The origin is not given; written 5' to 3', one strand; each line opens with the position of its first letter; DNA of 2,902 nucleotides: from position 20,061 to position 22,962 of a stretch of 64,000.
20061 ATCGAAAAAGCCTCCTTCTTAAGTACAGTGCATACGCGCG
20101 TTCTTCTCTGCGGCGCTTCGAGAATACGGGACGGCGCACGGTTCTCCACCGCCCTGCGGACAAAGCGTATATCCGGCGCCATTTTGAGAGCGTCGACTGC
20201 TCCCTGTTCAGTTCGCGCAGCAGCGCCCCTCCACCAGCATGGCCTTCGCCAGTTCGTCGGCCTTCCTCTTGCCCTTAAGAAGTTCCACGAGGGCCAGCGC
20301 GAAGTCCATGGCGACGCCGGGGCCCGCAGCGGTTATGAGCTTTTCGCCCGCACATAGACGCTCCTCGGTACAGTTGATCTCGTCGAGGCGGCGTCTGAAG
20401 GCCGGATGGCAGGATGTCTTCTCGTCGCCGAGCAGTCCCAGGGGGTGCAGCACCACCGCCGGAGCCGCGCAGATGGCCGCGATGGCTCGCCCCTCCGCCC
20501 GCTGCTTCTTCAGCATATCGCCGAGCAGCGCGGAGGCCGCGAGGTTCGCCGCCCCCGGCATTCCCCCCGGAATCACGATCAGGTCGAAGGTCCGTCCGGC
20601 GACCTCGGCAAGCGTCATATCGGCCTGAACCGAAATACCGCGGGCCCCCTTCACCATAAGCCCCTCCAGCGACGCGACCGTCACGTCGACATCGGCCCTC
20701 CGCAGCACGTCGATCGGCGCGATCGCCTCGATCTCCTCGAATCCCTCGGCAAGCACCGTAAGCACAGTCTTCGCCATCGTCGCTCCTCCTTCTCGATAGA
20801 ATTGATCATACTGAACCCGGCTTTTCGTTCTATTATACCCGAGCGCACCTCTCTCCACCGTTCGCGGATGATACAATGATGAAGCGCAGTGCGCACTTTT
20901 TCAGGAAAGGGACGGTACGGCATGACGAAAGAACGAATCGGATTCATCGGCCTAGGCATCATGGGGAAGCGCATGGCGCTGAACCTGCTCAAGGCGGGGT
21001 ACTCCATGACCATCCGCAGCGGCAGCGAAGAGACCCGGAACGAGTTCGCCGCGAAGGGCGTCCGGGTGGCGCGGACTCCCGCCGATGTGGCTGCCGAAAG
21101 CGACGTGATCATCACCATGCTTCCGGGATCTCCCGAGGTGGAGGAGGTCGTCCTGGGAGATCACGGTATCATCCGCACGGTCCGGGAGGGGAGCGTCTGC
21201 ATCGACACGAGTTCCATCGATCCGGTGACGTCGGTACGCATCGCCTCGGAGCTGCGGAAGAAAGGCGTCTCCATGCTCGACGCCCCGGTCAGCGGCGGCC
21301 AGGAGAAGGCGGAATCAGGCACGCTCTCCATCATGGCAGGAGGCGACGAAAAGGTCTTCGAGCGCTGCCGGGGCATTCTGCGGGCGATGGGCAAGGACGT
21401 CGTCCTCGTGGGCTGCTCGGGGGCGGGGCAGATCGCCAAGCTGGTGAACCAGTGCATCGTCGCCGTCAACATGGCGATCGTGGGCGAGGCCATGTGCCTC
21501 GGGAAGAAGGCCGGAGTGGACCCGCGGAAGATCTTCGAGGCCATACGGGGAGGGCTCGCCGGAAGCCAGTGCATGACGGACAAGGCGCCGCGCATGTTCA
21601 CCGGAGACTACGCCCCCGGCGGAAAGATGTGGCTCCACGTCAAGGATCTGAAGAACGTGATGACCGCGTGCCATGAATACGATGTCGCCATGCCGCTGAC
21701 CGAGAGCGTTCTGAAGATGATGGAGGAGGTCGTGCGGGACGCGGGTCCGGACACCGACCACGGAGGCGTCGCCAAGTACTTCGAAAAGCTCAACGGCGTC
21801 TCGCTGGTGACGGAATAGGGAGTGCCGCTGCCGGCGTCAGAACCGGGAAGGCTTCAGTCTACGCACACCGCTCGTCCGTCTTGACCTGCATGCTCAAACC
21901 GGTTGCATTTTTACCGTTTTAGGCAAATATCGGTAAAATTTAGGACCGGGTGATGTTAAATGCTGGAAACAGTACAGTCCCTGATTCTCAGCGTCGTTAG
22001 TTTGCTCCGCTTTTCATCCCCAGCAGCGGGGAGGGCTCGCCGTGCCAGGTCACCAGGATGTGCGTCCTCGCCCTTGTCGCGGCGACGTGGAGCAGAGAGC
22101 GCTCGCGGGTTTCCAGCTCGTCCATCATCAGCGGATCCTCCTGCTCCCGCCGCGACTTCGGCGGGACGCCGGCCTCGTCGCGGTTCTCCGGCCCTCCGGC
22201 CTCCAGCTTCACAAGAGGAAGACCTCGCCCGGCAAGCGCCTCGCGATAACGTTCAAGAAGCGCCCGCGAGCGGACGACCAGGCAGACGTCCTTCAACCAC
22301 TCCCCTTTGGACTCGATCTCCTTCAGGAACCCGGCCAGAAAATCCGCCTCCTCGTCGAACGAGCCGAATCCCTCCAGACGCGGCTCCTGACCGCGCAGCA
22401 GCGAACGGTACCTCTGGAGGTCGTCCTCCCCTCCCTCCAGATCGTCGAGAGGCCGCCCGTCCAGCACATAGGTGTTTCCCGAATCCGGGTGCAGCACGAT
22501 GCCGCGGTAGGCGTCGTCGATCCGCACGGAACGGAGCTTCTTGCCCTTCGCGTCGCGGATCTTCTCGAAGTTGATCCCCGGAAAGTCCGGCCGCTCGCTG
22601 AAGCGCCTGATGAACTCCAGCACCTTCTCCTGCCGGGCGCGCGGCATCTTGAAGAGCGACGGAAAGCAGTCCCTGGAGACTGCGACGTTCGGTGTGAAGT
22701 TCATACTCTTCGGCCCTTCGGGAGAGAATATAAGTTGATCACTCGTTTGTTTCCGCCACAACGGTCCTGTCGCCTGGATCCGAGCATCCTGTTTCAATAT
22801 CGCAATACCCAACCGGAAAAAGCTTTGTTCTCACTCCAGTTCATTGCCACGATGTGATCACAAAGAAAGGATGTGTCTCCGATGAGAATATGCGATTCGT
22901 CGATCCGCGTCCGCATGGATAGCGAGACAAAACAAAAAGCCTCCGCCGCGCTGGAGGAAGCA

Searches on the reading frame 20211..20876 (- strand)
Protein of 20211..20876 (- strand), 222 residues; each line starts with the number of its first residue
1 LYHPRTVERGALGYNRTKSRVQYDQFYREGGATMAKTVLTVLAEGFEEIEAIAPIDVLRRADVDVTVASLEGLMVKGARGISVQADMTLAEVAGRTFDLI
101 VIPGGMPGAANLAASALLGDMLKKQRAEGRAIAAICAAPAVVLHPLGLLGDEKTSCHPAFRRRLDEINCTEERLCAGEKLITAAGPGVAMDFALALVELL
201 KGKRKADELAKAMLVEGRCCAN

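Call 43: search_protein_families(library=pfam, proteins=[window:20211-20876:-], max_evalue=0.001)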
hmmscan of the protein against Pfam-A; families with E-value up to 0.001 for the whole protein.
window:20211-20876:- (222 aa): 1 family
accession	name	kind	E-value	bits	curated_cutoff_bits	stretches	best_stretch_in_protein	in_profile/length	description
PF01965.30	DJ-1_PfpI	-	5.1e-42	143.9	26.6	1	36-198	1-164/165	DJ-1/PfpI family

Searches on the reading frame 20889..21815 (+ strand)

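Call 43: search_protein_families(library=pfam, proteins=[window:20889-21815:+], max_evalue=0.001)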
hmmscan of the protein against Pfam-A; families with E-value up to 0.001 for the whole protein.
window:20889-21815:+ (309 aa): 5 families
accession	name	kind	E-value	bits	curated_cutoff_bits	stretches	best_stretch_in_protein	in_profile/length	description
PF03446.21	NAD_binding_2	-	2.1e-52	177.8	21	1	16-175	1-161/161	NAD binding domain of 6-phosphogluconate dehydrogenase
PF14833.11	NAD_binding_11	-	5.8e-35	120.6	30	1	178-297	1-121/122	NAD-binding of NADP-dependent 3-hydroxyisobutyrate dehydrogenase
PF03807.23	F420_oxidored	-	2.6e-09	38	21.6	1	16-79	1-68/94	NADP oxidoreductase coenzyme F420-dependent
PF02826.25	2-Hacid_dh_C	-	3.7e-08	33.4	25.1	1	12-108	34-127/178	D-isomer specific 2-hydroxyacid dehydrogenase, NAD binding domain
PF07991.19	KARI_N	-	0.00022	21.3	20.6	1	13-81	3-71/165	Acetohydroxy acid isomeroreductase, NADPH-binding domain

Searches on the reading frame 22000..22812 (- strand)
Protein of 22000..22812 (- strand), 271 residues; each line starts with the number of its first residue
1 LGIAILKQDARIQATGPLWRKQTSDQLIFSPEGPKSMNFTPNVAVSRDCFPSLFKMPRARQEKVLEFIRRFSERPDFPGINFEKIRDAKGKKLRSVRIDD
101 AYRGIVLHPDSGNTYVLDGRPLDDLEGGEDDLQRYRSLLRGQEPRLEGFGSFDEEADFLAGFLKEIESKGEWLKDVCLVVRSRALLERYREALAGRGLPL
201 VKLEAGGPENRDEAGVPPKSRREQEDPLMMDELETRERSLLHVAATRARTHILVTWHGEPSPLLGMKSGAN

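Call 43: search_protein_families(library=pfam, proteins=[window:22000-22812:-], max_evalue=0.001)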
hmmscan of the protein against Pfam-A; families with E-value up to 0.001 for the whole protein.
window:22000-22812:- (271 aa): 1 family
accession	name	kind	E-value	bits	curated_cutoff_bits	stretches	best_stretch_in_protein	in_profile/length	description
PF13361.12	UvrD_C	-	2.2e-05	24.5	25.6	0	140-203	38-101/350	UvrD-like helicase C-terminal domain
